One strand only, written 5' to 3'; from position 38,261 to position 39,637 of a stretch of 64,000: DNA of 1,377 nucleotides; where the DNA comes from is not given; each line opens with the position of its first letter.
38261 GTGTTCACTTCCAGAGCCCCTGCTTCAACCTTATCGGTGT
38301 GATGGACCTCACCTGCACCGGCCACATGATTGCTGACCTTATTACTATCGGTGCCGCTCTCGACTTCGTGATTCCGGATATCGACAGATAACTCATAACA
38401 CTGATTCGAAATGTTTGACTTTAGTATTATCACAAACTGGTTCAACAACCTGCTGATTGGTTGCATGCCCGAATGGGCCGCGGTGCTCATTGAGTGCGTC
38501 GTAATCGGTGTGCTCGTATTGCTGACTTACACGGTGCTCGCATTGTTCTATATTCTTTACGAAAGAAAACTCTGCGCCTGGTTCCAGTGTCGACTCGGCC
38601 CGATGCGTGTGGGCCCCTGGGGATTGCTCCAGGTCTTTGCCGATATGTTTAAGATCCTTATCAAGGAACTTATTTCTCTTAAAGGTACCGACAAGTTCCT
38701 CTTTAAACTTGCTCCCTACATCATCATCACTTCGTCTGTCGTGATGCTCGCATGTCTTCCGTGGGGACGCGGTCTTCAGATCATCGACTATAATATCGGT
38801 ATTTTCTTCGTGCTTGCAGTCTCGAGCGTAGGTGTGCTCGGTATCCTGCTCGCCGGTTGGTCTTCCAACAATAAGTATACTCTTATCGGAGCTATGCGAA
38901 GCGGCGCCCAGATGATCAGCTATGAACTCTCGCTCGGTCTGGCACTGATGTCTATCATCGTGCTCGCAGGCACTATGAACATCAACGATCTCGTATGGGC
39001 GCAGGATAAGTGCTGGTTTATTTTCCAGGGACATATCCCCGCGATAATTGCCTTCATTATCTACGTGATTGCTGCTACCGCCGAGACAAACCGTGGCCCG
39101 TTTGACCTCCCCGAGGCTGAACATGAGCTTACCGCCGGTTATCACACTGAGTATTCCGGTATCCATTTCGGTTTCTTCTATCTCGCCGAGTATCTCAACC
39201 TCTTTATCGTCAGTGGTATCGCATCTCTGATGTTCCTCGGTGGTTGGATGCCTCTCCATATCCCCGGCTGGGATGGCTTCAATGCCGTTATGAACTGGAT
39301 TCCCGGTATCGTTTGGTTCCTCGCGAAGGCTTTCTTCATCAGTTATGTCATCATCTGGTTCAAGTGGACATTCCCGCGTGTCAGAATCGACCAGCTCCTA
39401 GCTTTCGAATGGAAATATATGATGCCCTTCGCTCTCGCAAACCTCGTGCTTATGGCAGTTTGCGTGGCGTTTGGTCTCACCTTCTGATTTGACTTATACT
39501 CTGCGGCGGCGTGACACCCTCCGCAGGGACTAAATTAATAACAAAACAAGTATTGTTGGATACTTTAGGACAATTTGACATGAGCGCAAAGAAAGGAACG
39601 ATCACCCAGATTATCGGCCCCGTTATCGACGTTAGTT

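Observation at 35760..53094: Complete F1Fo ATP synthase operon nested inside the NDH-1 operon: nuoABCDH-atpDCBEFHAG-nuoIJKLMN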

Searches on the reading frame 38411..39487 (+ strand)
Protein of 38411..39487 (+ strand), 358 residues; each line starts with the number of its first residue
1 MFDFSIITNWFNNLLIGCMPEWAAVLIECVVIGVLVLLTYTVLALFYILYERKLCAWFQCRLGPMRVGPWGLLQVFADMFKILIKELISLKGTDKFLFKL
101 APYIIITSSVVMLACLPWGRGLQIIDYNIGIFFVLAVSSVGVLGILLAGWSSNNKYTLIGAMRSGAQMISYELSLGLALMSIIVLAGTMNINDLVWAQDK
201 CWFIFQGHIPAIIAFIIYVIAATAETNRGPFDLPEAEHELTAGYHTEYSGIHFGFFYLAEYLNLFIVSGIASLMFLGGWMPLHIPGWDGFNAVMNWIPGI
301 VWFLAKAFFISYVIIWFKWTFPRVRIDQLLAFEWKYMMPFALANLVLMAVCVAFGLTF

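Call 3: search_protein_families(library=pfam, proteins=[window:38411-39487:+])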
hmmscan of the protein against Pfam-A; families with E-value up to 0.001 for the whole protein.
window:38411-39487:+ (358 aa): 1 family
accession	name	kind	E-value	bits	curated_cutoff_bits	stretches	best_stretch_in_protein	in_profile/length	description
PF00146.26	NADHdh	-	1.7e-117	392.5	27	1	34-349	4-298/298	NADH dehydrogenase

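Call 9: find_related_loci(query=window:38411-39487:+, collection=genome_contigs, flank=10000)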
Query window:38411-39487:+ (358 aa) in genome_contigs; peptide patterns used: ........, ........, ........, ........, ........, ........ (x = any residue, [..] = any of these).
361 stretches matched a pattern; 293 encode a relative of the query (tblastn E <= 1e-3); the best 80 are kept; 80 distinct loci.
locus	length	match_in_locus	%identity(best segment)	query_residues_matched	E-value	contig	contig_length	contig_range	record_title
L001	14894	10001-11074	98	1-358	0e+0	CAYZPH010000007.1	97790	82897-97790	MAG TPA_asm: uncultured Sangeribacter sp. isolate SRP350583_co1_442 genome assembly, contig: NODE_249_length_97790_cov_2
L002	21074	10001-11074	92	1-358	0e+0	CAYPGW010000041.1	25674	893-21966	MAG TPA_asm: uncultured Sangeribacter sp. isolate SRP199465_co1_430 genome assembly, contig: NODE_4796_length_25674_cov_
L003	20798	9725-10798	91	1-358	0e+0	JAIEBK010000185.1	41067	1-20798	MAG: Muribaculaceae bacterium isolate SC0382_S12_12 SC0382_S12_12_contig_185, whole genome shotgun sequence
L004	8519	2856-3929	91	1-358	0e+0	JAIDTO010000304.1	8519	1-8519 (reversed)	MAG: Muribaculaceae bacterium isolate SC0367_S14_15 SC0367_S14_15_contig_304, whole genome shotgun sequence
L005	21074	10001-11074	91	1-358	0e+0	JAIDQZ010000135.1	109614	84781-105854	MAG: Muribaculaceae bacterium isolate SC0360_S7_2 SC0360_S7_2_contig_135, whole genome shotgun sequence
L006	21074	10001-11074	89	1-358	0e+0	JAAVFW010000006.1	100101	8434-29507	MAG: Bacteroidales bacterium isolate Mgla_MAG_21-bin_6 c_000000023420, whole genome shotgun sequence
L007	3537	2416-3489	90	1-358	0e+0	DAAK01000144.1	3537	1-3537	MAG TPA_asm: Bacteroidales bacterium GP3 GP3_15624, whole genome shotgun sequence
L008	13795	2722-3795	90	1-358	0e+0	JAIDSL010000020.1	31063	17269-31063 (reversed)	MAG: Muribaculaceae bacterium isolate SC0363_S10_6 SC0363_S10_6_contig_20, whole genome shotgun sequence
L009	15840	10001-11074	90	1-358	0e+0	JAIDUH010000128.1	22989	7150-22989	MAG: Muribaculaceae bacterium isolate SC0367_S14_7 SC0367_S14_7_contig_128, whole genome shotgun sequence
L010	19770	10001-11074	91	1-358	0e+0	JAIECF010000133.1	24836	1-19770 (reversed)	MAG: Muribaculaceae bacterium isolate SC0385_S15_5 SC0385_S15_5_contig_133, whole genome shotgun sequence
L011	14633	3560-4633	90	1-358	0e+0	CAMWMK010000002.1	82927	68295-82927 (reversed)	MAG TPA_asm: uncultured Porphyromonadaceae bacterium isolate SRR14411336_bin.18_metawrap_v1.3_MAG genome assembly, conti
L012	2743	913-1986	89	1-358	0e+0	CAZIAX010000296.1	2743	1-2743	MAG TPA_asm: uncultured Sangeribacter sp. isolate SRP199465_co1_15 genome assembly, contig: NODE_91552_length_2743_cov_1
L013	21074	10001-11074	90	1-358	0e+0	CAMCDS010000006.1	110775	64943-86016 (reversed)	MAG: uncultured Porphyromonadaceae bacterium isolate SRR17382096_bin.13_metaWRAP_v1.3_MAG genome assembly, contig: ERZ10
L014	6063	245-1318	86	1-358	0e+0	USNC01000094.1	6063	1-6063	uncultured Porphyromonadaceae bacterium isolate UMGS1881 genome assembly, contig: NODE_2198_length_6063_cov_4.874001, wh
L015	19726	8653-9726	89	1-358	0e+0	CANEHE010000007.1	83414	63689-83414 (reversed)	MAG TPA_asm: uncultured Porphyromonadaceae bacterium isolate SRR18439545_bin.37_metawrap_v1.3_MAG genome assembly, conti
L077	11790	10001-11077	85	1-358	0e+0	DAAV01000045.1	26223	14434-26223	MAG TPA_asm: Bacteroidales bacterium H10 H10_contig_7704, whole genome shotgun sequence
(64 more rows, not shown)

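Call 14: find_homologous_proteins(query=window:38411-39487:+, max_evalue=1e-30)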
Query window:38411-39487:+ (358 aa): 8000 proteins with E <= 1e-30 among 8000 candidates; the best 120 are listed.
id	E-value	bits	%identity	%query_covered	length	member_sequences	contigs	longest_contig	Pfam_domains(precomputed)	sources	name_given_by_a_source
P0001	2.6e-230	782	97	100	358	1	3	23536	PF00146.27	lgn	-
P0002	8.7e-216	735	90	100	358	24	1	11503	PF00146.27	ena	-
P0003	5.4e-215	732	90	100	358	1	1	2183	PF00146.27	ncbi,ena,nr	ncbi:MAG: NADH-quinone oxidoreductase subunit NuoH [Muribaculaceae bacterium]|nr:NADH-quinone oxidor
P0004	5.0e-214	729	91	100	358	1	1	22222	PF00146.27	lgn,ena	-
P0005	2.4e-213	727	88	100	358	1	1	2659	PF00146.27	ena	-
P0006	4.3e-213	726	89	100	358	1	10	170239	PF00146.27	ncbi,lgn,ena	-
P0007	6.3e-213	725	89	100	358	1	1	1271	PF00146.27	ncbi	-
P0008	1.3e-212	724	90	100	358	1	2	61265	PF00146.27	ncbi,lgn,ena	-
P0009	7.7e-212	722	89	100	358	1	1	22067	PF00146.27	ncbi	-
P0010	1.1e-211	721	89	100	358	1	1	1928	PF00146.27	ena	-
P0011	1.4e-211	721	89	100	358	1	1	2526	PF00146.27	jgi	-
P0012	1.5e-211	721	89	100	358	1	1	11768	PF00146.27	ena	-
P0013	2.3e-211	720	86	100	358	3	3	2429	PF00146.27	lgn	-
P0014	3.1e-211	720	88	100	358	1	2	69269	PF00146.27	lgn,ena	-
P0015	6.4e-211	719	88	100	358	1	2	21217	PF00146.27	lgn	-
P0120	2.4e-201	687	85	100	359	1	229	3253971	PF00146.27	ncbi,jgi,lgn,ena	jgi:NADH-quinone oxidoreductase subunit H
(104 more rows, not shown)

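Call 25: search_protein_representatives(protein=window:38411-39487:+)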
Query: 358 residues. Proteins with E-value up to 0.001 (for the whole library): 15719; up to 1e-10: 7846; up to 1e-30: 1836. The best 150 are listed.
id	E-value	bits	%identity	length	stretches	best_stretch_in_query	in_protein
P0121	7.5e-147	506.1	65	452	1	28-358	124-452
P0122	6.9e-146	502.9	59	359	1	1-358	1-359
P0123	3.4e-132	457.9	57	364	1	2-356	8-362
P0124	2.1e-113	396.0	60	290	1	65-353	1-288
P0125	3.3e-111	388.8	65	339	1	1-262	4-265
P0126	7.2e-111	387.7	60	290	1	1-284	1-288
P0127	1.8e-106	373.2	65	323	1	1-249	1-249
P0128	1.0e-97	344.4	67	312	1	1-227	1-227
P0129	1.8e-97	343.6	66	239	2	202-358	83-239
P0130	1.1e-96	341.0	49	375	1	19-356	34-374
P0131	4.5e-91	322.5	62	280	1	39-255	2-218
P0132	2.9e-90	319.9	61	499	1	1-228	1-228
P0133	1.2e-87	311.3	47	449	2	20-352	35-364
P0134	1.0e-84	301.6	49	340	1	24-350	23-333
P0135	1.4e-84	301.2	49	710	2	126-347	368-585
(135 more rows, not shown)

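Call 26: find_homologous_proteins(query=P0122, max_evalue=1e-30)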
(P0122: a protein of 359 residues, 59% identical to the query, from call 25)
Query P0122 (359 aa): 8000 proteins with E <= 1e-30 among 8000 candidates; the best 120 are listed.
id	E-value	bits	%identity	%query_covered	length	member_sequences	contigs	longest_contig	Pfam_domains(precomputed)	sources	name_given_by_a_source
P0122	1.1e-236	803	100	100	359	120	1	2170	PF00146.27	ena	-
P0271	1.2e-233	793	98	100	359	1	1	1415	PF00146.27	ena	-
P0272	2.2e-233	792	98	100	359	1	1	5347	PF00146.27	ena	-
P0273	8.2e-232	787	98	100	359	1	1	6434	PF00146.27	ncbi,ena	-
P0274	1.5e-231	786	98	100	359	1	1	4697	PF00146.27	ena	-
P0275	1.6e-230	783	97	100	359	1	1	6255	PF00146.27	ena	-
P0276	5.0e-230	781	97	100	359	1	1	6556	PF00146.27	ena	-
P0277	4.5e-227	772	68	91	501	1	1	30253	PF00146.27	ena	-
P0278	3.8e-212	723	88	100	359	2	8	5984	PF00146.27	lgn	-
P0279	9.7e-209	711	86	99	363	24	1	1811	PF00146.27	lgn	-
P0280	1.3e-199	681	87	100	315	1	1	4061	PF00146.27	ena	-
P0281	1.7e-196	671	81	100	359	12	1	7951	PF00146.27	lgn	-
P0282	4.5e-193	660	79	100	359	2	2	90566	PF00146.27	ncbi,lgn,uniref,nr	ncbi:NADH-quinone oxidoreductase subunit H [Alloprevotella sp. OH1205_COT-284]|uniref:complex I subu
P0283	2.1e-192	658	80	100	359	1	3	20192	PF00146.27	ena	-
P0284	7.8e-192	656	79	100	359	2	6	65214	PF00146.27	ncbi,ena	ncbi:MAG: NADH-quinone oxidoreductase subunit NuoH [Alloprevotella sp.]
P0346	9.0e-176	603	74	100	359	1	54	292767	PF00146.27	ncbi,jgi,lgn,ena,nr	ncbi:MAG TPA: NADH-quinone oxidoreductase subunit NuoH [Candidatus Caccomonas pullistercoris]|nr:NAD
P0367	5.5e-175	600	74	100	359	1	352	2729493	PF00146.27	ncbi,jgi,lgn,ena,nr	ncbi:respiratory-chain NADH dehydrogenase subunit 1 [Prevotella sp. CAG:755]|nr:respiratory-chain NA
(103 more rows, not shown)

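Call 27: find_encoding_contigs(protein=P0282, flank=10000, max_places=1)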
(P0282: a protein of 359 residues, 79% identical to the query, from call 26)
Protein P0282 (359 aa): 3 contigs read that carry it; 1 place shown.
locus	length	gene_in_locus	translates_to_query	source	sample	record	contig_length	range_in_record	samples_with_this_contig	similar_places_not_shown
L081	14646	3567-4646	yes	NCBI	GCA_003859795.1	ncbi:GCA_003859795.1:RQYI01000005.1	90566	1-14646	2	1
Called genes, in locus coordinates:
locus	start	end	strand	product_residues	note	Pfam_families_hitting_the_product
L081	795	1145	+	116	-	PF00507:Oxidored_q4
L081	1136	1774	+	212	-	PF01058:Oxidored_q6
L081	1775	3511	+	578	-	PF00329:Complex1_30kDa, PF00346:Complex1_49kDa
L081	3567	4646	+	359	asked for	PF00146:NADHdh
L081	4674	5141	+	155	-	PF17179:Fer4_22 (faint), PF13534:Fer4_17 (faint), PF13484:Fer4_16 (faint), PF13237:Fer4_10 (weak), PF00037:Fer4 (weak), PF12838:Fer4_7, PF13187:Fer4_9, PF00037:Fer4 (weak), +5 more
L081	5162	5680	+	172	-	PF00499:Oxidored_q3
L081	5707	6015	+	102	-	PF00420:Oxidored_q2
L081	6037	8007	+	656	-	PF00662:Proton_antipo_N, PF00361:Proton_antipo_M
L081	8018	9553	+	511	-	PF00361:Proton_antipo_M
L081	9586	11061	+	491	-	PF00361:Proton_antipo_M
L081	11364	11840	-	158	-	PF01668:SmpB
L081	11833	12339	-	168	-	PF14300:DMP19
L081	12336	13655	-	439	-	PF00270:DEAD, PF04851:ResIII, PF00271:Helicase_C, PF03880:DbpA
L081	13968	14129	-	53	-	-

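Call 28: find_encoding_contigs(protein=P0367, flank=10000, max_places=1)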
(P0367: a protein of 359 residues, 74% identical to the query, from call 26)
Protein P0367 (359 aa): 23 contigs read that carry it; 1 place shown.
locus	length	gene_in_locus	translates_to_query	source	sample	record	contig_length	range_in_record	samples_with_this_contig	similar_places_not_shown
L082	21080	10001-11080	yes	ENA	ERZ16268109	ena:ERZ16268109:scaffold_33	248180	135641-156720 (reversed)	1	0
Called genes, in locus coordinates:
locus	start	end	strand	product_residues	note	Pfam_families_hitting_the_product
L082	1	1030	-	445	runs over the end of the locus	PF01554:MatE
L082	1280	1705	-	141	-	PF14869:DUF4488 (weak)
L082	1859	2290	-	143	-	PF10825:DUF2752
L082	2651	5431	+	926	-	PF13620:CarboxypepD_reg, PF13715:CarbopepD_reg_2, PF07715:Plug, PF00593:TonB_dep_Rec_b-barrel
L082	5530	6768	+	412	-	PF28492:Beta_helix_4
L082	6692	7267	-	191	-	-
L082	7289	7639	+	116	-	PF00507:Oxidored_q4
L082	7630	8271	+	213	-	PF01058:Oxidored_q6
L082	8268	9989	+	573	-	PF00329:Complex1_30kDa, PF00346:Complex1_49kDa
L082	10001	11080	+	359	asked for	PF00146:NADHdh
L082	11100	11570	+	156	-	PF13534:Fer4_17 (faint), PF13237:Fer4_10 (weak), PF00037:Fer4 (weak), PF13183:Fer4_8 (weak), PF14697:Fer4_21 (weak), PF12838:Fer4_7, PF13187:Fer4_9, PF00037:Fer4 (weak), +4 more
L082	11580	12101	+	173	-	PF00499:Oxidored_q3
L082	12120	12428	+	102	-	PF00420:Oxidored_q2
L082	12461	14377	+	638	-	PF00662:Proton_antipo_N, PF00361:Proton_antipo_M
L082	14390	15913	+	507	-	PF00361:Proton_antipo_M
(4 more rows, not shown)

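Call 29: find_encoding_contigs(protein=P0346, flank=10000, max_places=1)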
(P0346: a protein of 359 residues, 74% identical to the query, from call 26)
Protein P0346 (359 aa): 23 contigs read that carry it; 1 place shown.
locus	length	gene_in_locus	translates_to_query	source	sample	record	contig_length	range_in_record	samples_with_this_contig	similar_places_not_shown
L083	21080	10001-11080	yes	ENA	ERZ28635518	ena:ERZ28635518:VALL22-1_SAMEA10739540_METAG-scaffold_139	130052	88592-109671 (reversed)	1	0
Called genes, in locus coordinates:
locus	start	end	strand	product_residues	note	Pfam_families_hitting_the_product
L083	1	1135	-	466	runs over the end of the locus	PF01554:MatE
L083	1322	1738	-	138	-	PF14869:DUF4488 (weak)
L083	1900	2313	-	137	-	PF10825:DUF2752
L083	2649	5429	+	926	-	PF13620:CarboxypepD_reg, PF13715:CarbopepD_reg_2, PF07715:Plug, PF00593:TonB_dep_Rec_b-barrel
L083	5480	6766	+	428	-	PF28492:Beta_helix_4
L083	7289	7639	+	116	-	PF00507:Oxidored_q4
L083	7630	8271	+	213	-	PF01058:Oxidored_q6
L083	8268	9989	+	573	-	PF00329:Complex1_30kDa, PF00346:Complex1_49kDa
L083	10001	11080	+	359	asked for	PF00146:NADHdh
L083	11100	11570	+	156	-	PF13534:Fer4_17 (faint), PF13237:Fer4_10 (weak), PF00037:Fer4 (weak), PF13183:Fer4_8 (weak), PF14697:Fer4_21 (weak), PF12838:Fer4_7, PF13187:Fer4_9, PF00037:Fer4 (weak), +4 more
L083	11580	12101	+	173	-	PF00499:Oxidored_q3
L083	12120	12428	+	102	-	PF00420:Oxidored_q2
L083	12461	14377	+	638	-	PF00662:Proton_antipo_N, PF00361:Proton_antipo_M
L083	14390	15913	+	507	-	PF00361:Proton_antipo_M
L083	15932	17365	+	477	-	PF00361:Proton_antipo_M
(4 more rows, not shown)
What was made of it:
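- an Alloprevotella genome, and contigs carrying NuoH proteins that NCBI names Prevotella sp. CAG:755 and Candidatus Caccomonas pullistercoris (calls 27-29);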

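Call 53: find_encoding_contigs(protein=P0120, flank=10000, max_places=2)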
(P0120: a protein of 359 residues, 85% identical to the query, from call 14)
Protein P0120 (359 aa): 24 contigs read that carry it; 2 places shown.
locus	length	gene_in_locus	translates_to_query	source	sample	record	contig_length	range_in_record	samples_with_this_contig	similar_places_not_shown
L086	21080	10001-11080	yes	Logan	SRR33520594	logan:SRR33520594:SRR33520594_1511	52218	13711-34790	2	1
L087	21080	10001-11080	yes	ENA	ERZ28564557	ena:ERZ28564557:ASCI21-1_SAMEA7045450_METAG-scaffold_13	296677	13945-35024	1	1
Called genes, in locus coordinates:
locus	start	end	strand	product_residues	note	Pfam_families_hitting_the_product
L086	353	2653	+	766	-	-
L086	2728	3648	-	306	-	PF23023:Anti-Pycsar_Apyc1, PF00753:Lactamase_B, PF13691:Lactamase_B_4, PF12706:Lactamase_B_2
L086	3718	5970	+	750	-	PF07715:Plug, PF00593:TonB_dep_Rec_b-barrel, PF14905:OMP_b-brl_3 (faint)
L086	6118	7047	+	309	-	-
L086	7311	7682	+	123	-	PF00507:Oxidored_q4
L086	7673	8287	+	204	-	PF01058:Oxidored_q6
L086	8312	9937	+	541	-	PF00329:Complex1_30kDa, PF00374:NiFeSe_Hases (faint), PF00346:Complex1_49kDa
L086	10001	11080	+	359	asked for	PF00146:NADHdh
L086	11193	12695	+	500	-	PF02874:ATP-synt_ab_N, PF00006:ATP-synt_ab, PF22919:ATP-synt_VA_C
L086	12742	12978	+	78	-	PF02823:ATP-synt_DE_N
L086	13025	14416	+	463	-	PF28541:DUF8433, PF00119:ATP-synt_A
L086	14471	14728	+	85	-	PF00137:ATP-synt_C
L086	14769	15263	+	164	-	PF28006:HpsJ (weak), PF00430:ATP-synt_B, PF02326:YMF19 (weak), PF05405:Mt_ATP-synt_B (weak)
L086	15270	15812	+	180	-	PF00213:OSCP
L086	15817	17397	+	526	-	PF02874:ATP-synt_ab_N, PF00006:ATP-synt_ab, PF00306:ATP-synt_ab_C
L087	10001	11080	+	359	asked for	PF00146:NADHdh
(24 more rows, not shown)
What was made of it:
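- Further independent assemblies show the same order (call 53).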

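Call 54: find_encoding_contigs(protein=window:38411-39487:+, flank=2000, max_places=3)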
Protein window:38411-39487:+ (358 aa): 13 contigs read that carry it; 3 places shown.
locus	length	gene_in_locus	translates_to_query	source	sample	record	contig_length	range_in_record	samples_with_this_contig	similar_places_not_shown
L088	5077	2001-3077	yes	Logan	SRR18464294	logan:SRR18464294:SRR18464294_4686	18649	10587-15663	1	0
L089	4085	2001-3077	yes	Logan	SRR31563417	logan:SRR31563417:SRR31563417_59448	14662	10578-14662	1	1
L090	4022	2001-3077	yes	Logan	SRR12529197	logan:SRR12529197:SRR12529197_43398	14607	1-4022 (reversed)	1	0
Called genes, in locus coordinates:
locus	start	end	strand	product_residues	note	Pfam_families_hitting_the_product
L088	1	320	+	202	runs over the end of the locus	PF01058:Oxidored_q6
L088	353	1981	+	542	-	PF00329:Complex1_30kDa, PF00346:Complex1_49kDa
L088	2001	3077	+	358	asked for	PF00146:NADHdh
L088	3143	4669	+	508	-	PF02874:ATP-synt_ab_N, PF00006:ATP-synt_ab, PF22919:ATP-synt_VA_C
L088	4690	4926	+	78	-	PF02823:ATP-synt_DE_N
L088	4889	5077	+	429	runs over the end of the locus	PF28541:DUF8433, PF00119:ATP-synt_A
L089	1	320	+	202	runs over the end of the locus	PF01058:Oxidored_q6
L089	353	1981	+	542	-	PF00329:Complex1_30kDa, PF00346:Complex1_49kDa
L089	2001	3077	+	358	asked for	PF00146:NADHdh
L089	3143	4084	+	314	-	?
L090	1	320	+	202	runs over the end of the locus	PF01058:Oxidored_q6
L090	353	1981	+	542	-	PF00329:Complex1_30kDa, PF00346:Complex1_49kDa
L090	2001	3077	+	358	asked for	PF00146:NADHdh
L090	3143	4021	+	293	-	?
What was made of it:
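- The window's exact NuoH lies next to atpD in each of the three contigs shown, from three sequencing runs; 13 contigs carry it in all (call 54).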
